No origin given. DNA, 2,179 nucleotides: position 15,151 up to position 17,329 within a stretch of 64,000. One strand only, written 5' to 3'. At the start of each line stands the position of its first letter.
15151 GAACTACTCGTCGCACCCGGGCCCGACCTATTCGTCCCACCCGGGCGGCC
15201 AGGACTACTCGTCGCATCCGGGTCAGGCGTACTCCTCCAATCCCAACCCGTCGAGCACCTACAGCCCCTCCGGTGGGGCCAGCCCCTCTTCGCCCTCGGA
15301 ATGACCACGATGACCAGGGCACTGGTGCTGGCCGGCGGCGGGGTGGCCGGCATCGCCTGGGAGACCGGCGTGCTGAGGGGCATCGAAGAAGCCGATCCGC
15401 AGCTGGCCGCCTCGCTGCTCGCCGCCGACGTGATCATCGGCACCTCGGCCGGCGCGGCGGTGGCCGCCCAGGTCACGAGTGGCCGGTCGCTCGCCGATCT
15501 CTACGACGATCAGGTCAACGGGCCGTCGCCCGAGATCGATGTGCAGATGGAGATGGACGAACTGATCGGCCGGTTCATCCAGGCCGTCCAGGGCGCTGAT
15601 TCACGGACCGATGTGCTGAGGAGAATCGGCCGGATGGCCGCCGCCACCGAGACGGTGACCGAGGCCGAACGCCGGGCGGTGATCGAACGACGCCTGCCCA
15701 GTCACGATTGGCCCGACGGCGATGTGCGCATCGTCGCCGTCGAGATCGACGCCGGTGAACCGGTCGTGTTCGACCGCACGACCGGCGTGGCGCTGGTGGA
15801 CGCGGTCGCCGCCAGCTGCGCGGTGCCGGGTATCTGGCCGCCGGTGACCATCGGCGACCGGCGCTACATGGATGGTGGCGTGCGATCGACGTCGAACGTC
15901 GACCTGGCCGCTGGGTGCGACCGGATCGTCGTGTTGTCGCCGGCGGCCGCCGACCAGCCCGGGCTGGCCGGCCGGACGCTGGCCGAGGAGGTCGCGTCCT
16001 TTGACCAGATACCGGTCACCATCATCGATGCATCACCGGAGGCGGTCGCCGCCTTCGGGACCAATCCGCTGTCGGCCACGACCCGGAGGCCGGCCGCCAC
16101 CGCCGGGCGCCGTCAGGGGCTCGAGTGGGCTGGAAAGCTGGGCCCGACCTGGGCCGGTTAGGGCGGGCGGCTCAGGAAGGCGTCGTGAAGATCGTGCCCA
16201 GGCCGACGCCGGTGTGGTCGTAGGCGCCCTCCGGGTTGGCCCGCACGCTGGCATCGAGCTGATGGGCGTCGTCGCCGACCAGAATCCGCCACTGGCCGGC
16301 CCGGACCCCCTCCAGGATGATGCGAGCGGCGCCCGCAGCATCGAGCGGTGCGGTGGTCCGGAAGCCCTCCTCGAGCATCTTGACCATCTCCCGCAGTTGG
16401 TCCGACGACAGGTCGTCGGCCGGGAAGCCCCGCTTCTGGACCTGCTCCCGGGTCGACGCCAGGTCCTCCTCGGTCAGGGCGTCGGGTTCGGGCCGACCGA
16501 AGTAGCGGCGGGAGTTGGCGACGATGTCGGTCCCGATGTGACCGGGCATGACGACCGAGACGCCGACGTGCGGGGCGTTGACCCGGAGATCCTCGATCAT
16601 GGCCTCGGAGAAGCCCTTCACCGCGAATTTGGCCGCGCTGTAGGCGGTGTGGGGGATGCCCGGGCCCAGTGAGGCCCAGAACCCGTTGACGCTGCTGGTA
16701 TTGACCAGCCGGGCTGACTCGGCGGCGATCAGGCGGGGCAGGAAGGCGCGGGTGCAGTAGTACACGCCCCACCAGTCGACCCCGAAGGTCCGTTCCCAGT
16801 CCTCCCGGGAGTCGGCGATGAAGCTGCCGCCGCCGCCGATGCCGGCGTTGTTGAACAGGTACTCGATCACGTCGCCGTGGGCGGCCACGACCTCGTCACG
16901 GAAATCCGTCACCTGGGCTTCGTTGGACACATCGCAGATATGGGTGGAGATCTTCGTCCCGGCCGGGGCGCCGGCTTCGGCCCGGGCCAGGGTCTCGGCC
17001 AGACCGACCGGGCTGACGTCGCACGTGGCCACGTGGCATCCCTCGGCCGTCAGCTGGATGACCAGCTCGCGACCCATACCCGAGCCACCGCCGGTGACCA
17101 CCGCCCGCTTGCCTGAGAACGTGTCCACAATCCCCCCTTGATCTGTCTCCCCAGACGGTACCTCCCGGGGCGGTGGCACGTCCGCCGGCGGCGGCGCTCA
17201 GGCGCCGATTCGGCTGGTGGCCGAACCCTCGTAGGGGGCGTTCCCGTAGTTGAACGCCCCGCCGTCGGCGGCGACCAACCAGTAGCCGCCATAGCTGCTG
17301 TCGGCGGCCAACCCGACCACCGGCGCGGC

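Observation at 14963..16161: Nonapeptide-repeat disordered protein translationally coupled to a patatin-like phospholipase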

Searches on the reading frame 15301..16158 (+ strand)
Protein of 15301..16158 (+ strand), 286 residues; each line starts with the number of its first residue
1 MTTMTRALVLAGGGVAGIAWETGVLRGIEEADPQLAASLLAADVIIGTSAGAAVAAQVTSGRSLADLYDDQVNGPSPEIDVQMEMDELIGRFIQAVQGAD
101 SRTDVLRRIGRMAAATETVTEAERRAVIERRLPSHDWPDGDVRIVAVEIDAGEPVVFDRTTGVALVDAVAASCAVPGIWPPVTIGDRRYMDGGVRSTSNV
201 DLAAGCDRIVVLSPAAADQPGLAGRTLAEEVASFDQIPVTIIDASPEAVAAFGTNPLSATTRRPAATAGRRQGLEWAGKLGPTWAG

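Call 4: search_protein_families(library=pfam, proteins=[window:15301-16158:+], max_evalue=0.1)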
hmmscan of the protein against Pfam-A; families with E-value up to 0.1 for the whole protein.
window:15301-16158:+ (286 aa): 2 families
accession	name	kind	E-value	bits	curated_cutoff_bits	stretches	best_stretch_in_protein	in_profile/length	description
PF01734.28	Patatin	-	9.1e-27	94.9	27.7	1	8-203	1-190/191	Patatin-like phospholipase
PF02254.24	TrkA_N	-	0.031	15.1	23.8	0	223-252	9-37/116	TrkA-N domain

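Call 8: find_encoding_contigs(protein=window:15301-16158:+, flank=6000, max_places=6)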
Protein window:15301-16158:+ (286 aa): 1 contig read that carries it; 1 place shown.
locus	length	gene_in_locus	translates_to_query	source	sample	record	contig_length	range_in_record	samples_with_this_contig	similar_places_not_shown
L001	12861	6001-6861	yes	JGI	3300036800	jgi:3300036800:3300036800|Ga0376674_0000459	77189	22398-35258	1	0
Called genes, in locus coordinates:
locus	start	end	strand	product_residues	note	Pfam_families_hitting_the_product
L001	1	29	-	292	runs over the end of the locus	PF11136:DUF2889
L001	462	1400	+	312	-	PF00296:Bac_luciferase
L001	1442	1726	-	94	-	-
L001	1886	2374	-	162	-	PF10604:Polyketide_cyc2 (weak), PF08327:AHSA1 (weak)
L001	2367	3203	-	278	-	PF18029:Glyoxalase_6 (weak), PF22677:Ble-like_N (faint), PF00903:Glyoxalase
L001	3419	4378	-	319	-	PF04542:Sigma70_r2, PF08281:Sigma70_r4_2, PF12680:SnoaL_2 (weak)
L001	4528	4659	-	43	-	-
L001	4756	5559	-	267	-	PF00106:adh_short, PF08659:KR, PF13561:adh_short_C2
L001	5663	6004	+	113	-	-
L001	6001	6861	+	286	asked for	PF01734:Patatin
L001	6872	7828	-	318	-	PF00106:adh_short, PF08659:KR, PF13561:adh_short_C2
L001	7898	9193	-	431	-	-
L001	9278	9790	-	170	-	PF13302:Acetyltransf_3, PF00583:Acetyltransf_1, PF13508:Acetyltransf_7 (weak)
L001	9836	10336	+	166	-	PF01638:HxlR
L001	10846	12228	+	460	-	-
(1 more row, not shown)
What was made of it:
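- Checked: JGI's gene caller also called it (call 8).
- JGI's gene caller made the same call (call 8).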

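Call 9: find_homologous_proteins(query=window:15301-16158:+, max_evalue=1e-20)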
Query window:15301-16158:+ (286 aa): 7993 proteins with E <= 1e-20 among 8000 candidates; the best 120 are listed.
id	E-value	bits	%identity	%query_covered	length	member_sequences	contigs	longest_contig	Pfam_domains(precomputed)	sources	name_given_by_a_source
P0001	2.8e-174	596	100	99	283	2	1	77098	PF01734.28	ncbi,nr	ncbi:MAG TPA: patatin-like phospholipase family protein [Acidimicrobiales bacterium]|nr:patatin-like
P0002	3.4e-107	376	66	99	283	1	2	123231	PF01734.28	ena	-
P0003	1.2e-106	375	66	99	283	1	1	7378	PF01734.28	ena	-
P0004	4.1e-106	373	67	98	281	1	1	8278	PF01734.28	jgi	jgi:NTE family protein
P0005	1.3e-102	361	64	98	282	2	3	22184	PF01734.28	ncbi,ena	-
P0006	9.1e-100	352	63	97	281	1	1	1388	PF01734.28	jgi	jgi:NTE family protein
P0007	1.5e-99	351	64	98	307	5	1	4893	PF01734.28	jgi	-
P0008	2.0e-97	344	61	99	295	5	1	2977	PF01734.28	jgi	jgi:NTE family protein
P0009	1.2e-95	339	64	97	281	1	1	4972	PF01734.28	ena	-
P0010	1.5e-95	338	64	98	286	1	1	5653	PF01734.28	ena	-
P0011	1.2e-94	335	60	98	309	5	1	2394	PF01734.28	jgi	-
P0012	1.7e-94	335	62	97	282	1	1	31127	PF01734.28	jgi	-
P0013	1.8e-94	335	59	99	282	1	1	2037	PF01734.28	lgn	-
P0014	1.9e-92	328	61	99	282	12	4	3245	PF01734.28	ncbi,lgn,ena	-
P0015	2.9e-92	327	59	99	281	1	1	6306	PF01734.28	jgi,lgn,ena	-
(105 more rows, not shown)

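Call 10: find_encoding_contigs(protein=P0002, flank=4000, max_places=2)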
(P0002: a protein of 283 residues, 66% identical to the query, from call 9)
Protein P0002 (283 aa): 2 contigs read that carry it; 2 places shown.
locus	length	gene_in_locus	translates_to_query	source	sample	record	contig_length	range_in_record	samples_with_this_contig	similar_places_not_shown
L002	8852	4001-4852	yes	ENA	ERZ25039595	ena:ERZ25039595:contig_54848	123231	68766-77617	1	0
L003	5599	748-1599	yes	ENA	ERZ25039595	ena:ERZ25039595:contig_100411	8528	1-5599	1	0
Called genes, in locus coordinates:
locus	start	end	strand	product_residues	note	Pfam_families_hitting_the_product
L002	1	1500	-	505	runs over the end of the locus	PF07690:MFS_1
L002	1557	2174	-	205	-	PF00440:TetR_N, PF16859:TetR_C_11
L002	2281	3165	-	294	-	PF02668:TauD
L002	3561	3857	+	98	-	PF03992:ABM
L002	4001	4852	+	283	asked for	PF01734:Patatin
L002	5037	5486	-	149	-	-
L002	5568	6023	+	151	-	PF08922:DUF1905, PF13376:OmdA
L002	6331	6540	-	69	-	-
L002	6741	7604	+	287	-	PF12728:HTH_17 (weak)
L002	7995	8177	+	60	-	-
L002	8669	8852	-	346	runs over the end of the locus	PF02771:Acyl-CoA_dh_N, PF02770:Acyl-CoA_dh_M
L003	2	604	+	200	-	?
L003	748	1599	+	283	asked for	PF01734:Patatin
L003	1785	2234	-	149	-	-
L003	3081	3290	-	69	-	-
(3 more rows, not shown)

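Call 11: find_encoding_contigs(protein=P0003, flank=4000, max_places=2)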
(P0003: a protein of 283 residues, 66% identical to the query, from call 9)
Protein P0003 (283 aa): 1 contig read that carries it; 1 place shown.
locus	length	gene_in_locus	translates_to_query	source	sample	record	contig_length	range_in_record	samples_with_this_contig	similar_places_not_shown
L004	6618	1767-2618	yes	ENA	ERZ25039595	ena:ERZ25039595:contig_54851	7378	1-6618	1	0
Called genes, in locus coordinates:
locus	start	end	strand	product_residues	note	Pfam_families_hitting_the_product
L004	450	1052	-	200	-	-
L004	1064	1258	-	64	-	-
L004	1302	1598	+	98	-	PF03992:ABM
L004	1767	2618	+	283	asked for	PF01734:Patatin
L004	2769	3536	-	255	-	PF10708:DUF2510, PF14219:DUF4328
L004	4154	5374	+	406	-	PF00589:Phage_integrase (weak)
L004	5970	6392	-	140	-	-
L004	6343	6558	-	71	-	-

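Call 12: find_encoding_contigs(protein=P0004, flank=4000, max_places=2)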
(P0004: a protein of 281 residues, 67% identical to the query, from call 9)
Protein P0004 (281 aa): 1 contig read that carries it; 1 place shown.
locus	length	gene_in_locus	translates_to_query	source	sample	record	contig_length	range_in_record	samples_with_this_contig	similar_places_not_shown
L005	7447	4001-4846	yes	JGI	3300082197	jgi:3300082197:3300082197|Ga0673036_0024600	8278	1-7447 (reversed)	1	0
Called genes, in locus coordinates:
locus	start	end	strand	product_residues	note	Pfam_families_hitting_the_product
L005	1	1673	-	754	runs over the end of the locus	PF00463:ICL, PF13714:PEP_mutase, PF00463:ICL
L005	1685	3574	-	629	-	PF01274:MS_TIM-barrel, PF20659:MS_C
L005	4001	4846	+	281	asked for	PF01734:Patatin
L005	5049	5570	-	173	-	PF04075:F420H2_quin_red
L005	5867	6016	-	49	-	PF02803:Thiolase_C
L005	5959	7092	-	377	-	PF00108:Thiolase_N, PF02803:Thiolase_C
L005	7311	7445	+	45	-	?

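Call 13: find_encoding_contigs(protein=P0005, flank=4000, max_places=2)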
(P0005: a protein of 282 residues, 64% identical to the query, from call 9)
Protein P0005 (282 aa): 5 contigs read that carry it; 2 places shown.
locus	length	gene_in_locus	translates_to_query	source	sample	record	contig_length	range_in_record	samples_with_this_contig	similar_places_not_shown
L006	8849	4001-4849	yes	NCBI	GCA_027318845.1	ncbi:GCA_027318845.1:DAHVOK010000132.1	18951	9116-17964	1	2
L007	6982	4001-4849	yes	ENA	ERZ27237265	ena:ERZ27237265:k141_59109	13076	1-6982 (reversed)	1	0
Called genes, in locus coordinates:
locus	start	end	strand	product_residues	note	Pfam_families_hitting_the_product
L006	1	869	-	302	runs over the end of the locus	-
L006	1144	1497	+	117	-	-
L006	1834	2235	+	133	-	-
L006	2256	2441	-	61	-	-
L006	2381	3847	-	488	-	-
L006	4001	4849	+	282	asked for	PF01734:Patatin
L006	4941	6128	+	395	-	PF10236:DAP3 (weak), PF13191:AAA_16, PF13401:AAA_22 (weak)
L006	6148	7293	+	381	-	PF12844:HTH_19 (weak), PF13560:HTH_31, PF01381:HTH_3, PF06114:Peptidase_M78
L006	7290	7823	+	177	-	PF11848:DUF3368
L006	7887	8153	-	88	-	-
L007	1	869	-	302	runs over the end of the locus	-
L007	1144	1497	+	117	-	-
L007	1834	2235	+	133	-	-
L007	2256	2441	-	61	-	-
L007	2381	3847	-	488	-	-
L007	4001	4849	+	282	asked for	PF01734:Patatin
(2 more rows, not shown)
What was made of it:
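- Patatins of this clade are stand-alone genes in varied neighbourhoods (calls 10-13).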

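Call 16: find_related_loci(query=A1, collection=genome_contigs, flank=3000)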
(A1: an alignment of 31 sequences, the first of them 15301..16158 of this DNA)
Query A1 (286 aa) in genome_contigs; peptide patterns used: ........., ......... (x = any residue, [..] = any of these).
599 stretches matched a pattern (row limit reached: there are more); 458 encode a relative of the query (tblastn E <= 1e-3); the best 80 are kept; 80 distinct loci.
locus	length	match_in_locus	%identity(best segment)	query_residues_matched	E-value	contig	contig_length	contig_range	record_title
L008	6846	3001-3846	57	2-284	5e-86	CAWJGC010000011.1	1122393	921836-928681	MAG: uncultured Actinomycetota bacterium isolate MFD05377.bin.2.79 genome assembly, contig: contig_38682, whole genome s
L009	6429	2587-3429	56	3-284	4e-86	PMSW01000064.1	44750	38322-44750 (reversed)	MAG: Actinomycetota bacterium isolate palsa_506 73.20110700_P1S.2_contig_2823, whole genome shotgun sequence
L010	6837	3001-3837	54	3-281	2e-84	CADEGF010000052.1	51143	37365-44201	MAG: uncultured Mycobacteriaceae bacterium isolate Mycobacteriaceae sp. RBC062 genome assembly, contig: MAG062_52, whole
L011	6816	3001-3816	54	6-280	2e-83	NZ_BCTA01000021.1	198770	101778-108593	Mycolicibacterium novocastrense strain JCM18114, whole genome shotgun sequence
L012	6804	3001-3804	55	6-273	2e-83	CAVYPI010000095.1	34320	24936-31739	MAG: uncultured Actinomycetota bacterium isolate MFD05841.bin.2.120 genome assembly, contig: contig_68741, whole genome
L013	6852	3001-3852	53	3-286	6e-83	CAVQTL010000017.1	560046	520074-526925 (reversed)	MAG: uncultured Actinomycetota bacterium isolate MFD06742.bin.1.131 genome assembly, contig: contig_51456, whole genome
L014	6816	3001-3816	53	6-280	4e-83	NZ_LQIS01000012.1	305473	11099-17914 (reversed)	Mycobacterium sp. GA-1285 GCID_NTM_00012_NODE_2.ctg_1, whole genome shotgun sequence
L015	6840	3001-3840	54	4-284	8e-83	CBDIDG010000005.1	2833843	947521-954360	MAG: Streptosporangiaceae bacterium isolate c726aee4-92dd-44ca-935b-08ce92833630 genome assembly, contig: contig_5, whol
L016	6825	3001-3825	56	7-280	1e-82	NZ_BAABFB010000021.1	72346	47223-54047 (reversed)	Rhodococcus olei strain JCM 32206 sequence021, whole genome shotgun sequence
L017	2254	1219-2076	53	1-286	3e-85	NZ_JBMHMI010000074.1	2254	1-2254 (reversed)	Micromonospora sp. WMMD736 tig00000158, whole genome shotgun sequence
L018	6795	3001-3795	54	6-273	4e-82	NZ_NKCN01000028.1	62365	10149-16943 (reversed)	Mycobacterium lehmannii strain CECT 8763 NODE_28, whole genome shotgun sequence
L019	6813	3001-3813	54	3-273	3e-82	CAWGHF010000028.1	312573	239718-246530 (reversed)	MAG: uncultured Actinomycetota bacterium isolate MFD02840.bin.1.259 genome assembly, contig: contig_73761, whole genome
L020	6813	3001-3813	54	3-273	3e-82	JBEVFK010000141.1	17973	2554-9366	MAG: Mycobacterium sp. isolate T2R2UO_autometa_bin_0013 T2R2UO_autometa_bin_0013_k133_4608765, whole genome shotgun sequ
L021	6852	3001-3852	52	3-286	5e-82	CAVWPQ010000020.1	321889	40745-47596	MAG: uncultured Actinomycetota bacterium isolate MFD05442.bin.3.542 genome assembly, contig: contig_31764, whole genome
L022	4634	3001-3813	55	3-273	6e-82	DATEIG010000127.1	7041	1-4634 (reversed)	MAG TPA_asm: Mycobacterium sp. isolate SMAG_U8831 k141_572743, whole genome shotgun sequence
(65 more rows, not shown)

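Call 17: find_related_loci(query=window:15301-16158:+, collection=metagenome_contigs, flank=3000)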
Query window:15301-16158:+ (286 aa) in metagenome_contigs; peptide patterns used: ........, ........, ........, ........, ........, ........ (x = any residue, [..] = any of these).
600 stretches matched a pattern, but none encodes a relative of the query by tblastn (E <= 1e-3).
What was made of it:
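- Tried and rejected: Metagenome scan with the patatin protein: nothing confirmed (call 17).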

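Call 20: search_protein_families(library=ncbifam, proteins=[window:15310-16158:+], max_evalue=0.1)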
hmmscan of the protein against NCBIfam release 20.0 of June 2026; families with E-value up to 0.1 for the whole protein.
window:15310-16158:+ (283 aa): 3 families
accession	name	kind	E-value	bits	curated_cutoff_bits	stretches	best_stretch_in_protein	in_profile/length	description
NF041079.1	CBASS_lipase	equivalog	1.7e-07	30.8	200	1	3-193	2-177/317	CBASS cGAMP-activated phospholipase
NF053870.1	DS2_1_antiphage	equivalog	3.4e-06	26.6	400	1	3-64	1-59/299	anti-phage phospholipase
NF007623.0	PRK10279.1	equivalog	0.011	14.9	272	1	143-204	113-173/301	patatin-like phospholipase RssA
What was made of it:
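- Closest known: Patatin toxin or effector systems with partner genes. Different: Here the scores are far below the family cut-offs (30.8 against 200; call 20).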

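Call 21: search_protein_families(library=padloc, proteins=[window:15310-16158:+], max_evalue=0.1)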
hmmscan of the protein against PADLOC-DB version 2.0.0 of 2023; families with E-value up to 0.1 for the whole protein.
window:15310-16158:+ (283 aa): 4 families
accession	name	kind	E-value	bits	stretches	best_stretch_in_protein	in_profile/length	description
PDLC00758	Effector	-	1.2e-10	39.3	1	3-191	7-183/331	Phospholipase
PDLC00757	Effector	-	5.4e-09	33.8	1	3-192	11-189/331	Phospholipase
PDLC00755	Effector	-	8.3e-07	26.4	1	2-65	11-74/311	Phospholipase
PDLC00756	Effector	-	0.034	11.4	1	154-193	90-129/280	Phospholipase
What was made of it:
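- On CBASS or anti-phage patatin effectors: CBASS_lipase 30.8 against 200; DS2_1_antiphage 26.6 against 400 (call 20); only weak PADLOC effector hits (call 21)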

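Call 30: find_encoding_contigs(protein=P0011, flank=3000, max_places=3)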
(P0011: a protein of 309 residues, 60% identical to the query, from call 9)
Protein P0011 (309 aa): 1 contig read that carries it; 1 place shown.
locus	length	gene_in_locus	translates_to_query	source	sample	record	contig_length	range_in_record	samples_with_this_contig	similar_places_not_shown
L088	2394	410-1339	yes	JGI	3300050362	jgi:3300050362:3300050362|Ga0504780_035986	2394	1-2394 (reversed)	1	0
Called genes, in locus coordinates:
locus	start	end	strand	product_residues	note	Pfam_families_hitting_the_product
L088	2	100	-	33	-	?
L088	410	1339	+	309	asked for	PF01734:Patatin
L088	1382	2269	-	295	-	PF02629:CoA_binding, PF13380:CoA_binding_2 (weak), PF00549:Ligase_CoA, PF13607:Succ_CoA_lig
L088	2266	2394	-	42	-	?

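Call 34: find_encoding_contigs(protein=P0001, flank=3000, max_places=3)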
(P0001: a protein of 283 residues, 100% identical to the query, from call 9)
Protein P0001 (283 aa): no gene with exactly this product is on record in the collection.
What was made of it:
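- NCBI's gene call for this stretch could not be retrieved, so it is unknown whether NCBI annotated the ORF (call 34).
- Tried and rejected: Look-up of the NCBI patatin P0001 to see NCBI's gene calls: not on record (call 34).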

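Call 45: search_solved_structures(query=window:15310-16158:+, max_evalue=0.001)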
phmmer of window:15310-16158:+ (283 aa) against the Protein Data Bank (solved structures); distinct sequences matched with E-value up to 0.001: 1.
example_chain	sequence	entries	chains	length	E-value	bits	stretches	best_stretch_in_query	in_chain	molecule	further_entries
5fqu_A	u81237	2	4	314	8.9e-07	32.3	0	139-209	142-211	PATATIN-LIKE PROTEIN, PLPD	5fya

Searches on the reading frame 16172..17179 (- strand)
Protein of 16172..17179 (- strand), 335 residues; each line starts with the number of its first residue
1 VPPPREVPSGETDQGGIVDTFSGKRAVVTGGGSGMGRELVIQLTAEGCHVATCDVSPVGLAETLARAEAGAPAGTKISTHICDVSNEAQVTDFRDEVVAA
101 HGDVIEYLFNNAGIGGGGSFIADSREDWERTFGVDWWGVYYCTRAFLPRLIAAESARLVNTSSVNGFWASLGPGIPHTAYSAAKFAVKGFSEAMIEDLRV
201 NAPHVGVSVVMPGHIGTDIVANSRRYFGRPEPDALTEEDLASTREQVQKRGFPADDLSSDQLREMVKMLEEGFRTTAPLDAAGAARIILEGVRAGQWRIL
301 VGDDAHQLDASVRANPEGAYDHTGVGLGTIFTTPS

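Call 4: search_protein_families(library=pfam, proteins=[window:16172-17179:-], max_evalue=0.1)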
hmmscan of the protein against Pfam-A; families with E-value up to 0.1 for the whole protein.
window:16172-17179:- (335 aa): 4 families
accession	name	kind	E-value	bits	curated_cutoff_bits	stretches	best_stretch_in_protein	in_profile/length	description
PF00106.31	adh_short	-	4.6e-39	134.4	26.6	1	24-224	1-191/195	short chain dehydrogenase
PF13561.12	adh_short_C2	-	5.9e-23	82.1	27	1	33-222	6-183/236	Enoyl-(Acyl carrier protein) reductase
PF08659.16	KR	-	2.7e-08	34.4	22.6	1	27-193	4-162/180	KR domain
PF01370.27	Epimerase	-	0.0022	17.9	20.9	1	27-196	2-158/240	NAD dependent epimerase/dehydratase family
